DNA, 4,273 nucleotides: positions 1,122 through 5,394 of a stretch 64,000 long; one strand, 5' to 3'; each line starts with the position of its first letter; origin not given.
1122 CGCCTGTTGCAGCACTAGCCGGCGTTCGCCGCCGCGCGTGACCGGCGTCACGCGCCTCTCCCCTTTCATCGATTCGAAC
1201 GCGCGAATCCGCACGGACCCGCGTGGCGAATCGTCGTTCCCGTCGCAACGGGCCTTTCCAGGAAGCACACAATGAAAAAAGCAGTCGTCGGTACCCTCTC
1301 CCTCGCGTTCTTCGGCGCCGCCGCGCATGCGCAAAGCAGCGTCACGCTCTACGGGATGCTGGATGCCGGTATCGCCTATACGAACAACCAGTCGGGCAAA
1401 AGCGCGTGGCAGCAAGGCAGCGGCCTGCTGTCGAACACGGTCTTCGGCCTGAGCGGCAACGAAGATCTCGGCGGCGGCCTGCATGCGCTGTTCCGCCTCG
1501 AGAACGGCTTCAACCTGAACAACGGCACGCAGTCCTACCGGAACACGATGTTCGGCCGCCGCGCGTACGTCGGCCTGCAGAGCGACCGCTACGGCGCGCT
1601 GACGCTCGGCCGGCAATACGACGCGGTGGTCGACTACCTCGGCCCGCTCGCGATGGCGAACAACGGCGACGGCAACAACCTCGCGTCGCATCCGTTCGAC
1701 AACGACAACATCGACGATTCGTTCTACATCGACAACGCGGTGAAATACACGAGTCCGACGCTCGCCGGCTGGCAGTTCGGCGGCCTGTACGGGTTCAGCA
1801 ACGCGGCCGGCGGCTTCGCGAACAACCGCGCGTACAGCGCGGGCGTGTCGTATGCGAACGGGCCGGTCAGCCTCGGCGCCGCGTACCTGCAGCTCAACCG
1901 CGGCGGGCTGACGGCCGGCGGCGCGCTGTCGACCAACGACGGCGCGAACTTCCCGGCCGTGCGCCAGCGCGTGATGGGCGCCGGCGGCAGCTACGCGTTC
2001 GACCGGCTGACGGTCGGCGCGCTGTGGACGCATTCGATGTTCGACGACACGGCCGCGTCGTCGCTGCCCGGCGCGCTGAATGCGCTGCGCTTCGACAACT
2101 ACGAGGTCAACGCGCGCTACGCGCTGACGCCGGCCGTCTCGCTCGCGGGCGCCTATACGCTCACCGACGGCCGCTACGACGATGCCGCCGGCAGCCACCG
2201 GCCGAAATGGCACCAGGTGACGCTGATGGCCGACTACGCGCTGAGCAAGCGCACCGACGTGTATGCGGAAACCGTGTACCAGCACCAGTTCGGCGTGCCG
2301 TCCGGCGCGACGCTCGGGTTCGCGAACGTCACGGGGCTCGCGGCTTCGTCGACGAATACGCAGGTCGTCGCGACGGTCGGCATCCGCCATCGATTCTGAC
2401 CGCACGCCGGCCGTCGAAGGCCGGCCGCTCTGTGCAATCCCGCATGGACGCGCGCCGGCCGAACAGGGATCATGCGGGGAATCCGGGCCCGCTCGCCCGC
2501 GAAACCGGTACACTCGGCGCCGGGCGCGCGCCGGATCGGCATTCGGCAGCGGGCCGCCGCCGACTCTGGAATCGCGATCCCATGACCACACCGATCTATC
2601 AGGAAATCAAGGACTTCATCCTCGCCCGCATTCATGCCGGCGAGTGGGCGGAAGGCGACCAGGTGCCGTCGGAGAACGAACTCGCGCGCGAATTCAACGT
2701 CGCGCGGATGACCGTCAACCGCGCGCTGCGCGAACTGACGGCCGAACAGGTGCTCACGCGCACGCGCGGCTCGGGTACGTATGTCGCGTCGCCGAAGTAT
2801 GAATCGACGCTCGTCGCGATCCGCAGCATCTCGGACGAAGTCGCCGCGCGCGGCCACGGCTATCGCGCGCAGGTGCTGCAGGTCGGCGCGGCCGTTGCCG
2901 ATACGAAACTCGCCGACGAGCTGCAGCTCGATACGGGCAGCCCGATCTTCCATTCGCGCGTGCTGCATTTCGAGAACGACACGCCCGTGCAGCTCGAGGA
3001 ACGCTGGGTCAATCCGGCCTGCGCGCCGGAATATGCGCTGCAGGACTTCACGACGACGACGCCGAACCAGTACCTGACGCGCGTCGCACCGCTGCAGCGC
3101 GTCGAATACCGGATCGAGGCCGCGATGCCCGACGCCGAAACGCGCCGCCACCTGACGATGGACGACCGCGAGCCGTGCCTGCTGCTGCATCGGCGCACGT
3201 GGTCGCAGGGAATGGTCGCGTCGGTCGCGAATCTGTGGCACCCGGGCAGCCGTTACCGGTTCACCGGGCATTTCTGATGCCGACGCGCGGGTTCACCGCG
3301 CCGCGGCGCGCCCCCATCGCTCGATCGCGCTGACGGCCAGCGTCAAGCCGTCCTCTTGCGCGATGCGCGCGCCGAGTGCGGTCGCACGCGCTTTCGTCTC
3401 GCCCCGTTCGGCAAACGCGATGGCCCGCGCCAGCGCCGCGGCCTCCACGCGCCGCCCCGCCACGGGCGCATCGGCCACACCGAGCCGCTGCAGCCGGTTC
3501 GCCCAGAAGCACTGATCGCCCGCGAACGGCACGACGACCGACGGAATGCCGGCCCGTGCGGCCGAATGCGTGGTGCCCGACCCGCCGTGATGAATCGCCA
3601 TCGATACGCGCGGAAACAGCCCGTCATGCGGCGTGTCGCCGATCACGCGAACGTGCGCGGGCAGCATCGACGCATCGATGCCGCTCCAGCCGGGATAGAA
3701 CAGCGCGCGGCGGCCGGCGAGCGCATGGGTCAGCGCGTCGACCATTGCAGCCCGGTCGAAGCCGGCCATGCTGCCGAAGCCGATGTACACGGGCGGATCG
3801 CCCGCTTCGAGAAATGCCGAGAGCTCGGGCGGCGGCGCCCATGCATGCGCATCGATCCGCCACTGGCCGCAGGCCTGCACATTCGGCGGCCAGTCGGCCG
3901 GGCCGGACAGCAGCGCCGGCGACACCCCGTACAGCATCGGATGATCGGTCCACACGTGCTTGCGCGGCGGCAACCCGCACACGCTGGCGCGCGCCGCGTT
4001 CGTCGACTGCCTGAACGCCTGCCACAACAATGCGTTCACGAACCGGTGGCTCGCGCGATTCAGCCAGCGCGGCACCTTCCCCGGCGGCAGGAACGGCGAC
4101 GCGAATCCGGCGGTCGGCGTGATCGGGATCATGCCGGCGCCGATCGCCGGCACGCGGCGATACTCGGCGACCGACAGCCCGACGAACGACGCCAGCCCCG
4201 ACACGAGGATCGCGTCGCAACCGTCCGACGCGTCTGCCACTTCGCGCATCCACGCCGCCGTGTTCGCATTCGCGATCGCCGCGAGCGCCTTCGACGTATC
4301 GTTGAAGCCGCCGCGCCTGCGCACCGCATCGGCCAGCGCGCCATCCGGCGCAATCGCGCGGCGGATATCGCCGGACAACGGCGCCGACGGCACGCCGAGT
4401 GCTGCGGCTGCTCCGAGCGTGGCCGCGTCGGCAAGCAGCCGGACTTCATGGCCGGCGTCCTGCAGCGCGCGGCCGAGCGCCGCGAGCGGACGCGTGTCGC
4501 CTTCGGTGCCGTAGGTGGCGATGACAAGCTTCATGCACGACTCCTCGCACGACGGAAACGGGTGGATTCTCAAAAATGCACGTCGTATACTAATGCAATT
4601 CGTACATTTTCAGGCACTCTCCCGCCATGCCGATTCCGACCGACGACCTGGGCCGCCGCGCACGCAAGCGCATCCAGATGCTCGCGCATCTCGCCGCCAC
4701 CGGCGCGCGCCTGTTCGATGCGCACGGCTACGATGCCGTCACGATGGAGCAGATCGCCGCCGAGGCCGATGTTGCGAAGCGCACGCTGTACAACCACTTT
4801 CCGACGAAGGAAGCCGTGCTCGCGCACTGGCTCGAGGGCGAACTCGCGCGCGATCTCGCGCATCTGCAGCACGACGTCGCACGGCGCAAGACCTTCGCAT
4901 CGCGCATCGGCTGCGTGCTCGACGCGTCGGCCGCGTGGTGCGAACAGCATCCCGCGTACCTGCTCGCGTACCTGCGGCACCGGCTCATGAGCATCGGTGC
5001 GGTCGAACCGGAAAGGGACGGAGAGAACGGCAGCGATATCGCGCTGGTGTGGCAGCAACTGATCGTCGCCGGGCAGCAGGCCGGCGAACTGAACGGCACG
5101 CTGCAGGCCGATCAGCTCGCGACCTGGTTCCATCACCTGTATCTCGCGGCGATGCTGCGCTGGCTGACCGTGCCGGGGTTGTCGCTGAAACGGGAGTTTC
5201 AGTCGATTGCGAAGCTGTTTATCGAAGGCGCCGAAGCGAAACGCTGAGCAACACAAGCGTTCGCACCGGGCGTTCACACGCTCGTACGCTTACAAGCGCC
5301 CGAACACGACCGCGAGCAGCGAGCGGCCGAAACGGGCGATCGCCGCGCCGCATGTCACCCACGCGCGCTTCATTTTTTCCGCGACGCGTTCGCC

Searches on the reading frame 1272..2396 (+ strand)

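Call 47: search_protein_families(library=pfam, proteins=[window:1272-2396:+], max_evalue=0.00001)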
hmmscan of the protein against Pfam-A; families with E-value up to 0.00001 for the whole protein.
window:1272-2396:+ (375 aa): 2 families
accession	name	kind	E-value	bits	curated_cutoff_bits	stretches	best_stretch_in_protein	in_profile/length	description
PF13609.12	Porin_4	-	1.8e-53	182.8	27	1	8-337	2-305/310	Gram-negative porin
PF00267.27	Porin_1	-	4.5e-10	39.9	23.7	1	54-337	29-311/337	Gram-negative porin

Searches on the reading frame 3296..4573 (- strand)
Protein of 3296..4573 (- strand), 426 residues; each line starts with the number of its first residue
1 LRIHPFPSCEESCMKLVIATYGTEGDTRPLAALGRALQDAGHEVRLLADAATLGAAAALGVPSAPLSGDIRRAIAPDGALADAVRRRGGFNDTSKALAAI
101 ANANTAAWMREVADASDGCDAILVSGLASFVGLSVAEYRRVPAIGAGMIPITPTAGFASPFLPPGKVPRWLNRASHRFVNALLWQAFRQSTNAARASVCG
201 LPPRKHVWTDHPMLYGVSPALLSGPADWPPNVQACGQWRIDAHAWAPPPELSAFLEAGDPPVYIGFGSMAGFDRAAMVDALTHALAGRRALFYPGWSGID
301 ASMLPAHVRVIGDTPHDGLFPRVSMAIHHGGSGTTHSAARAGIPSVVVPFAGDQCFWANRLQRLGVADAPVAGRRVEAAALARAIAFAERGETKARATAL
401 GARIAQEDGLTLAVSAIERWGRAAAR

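Call 47: search_protein_families(library=pfam, proteins=[window:3296-4573:-], max_evalue=0.00001)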
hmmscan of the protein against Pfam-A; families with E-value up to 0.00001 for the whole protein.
window:3296-4573:- (426 aa): 1 family
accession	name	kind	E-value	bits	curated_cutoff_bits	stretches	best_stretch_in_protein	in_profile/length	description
PF06722.18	EryCIII-like_C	-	2.1e-13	50.9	31.7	1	300-386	25-110/145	Erythromycin biosynthesis protein CIII-like, C-terminal domain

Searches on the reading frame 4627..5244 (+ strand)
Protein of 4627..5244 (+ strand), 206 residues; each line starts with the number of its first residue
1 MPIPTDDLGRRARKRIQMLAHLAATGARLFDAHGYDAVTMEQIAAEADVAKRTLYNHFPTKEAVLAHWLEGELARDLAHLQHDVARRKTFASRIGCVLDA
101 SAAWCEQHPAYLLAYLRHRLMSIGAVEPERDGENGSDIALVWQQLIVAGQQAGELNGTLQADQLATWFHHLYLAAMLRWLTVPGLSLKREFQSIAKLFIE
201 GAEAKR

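Call 47: search_protein_families(library=pfam, proteins=[window:4627-5244:+], max_evalue=0.00001)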
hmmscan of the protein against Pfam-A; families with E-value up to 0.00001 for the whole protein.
window:4627-5244:+ (206 aa): 1 family
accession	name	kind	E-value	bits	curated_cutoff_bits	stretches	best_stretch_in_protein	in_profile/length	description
PF00440.29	TetR_N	-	7.8e-16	58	24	1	24-66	3-45/47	Bacterial regulatory proteins, tetR family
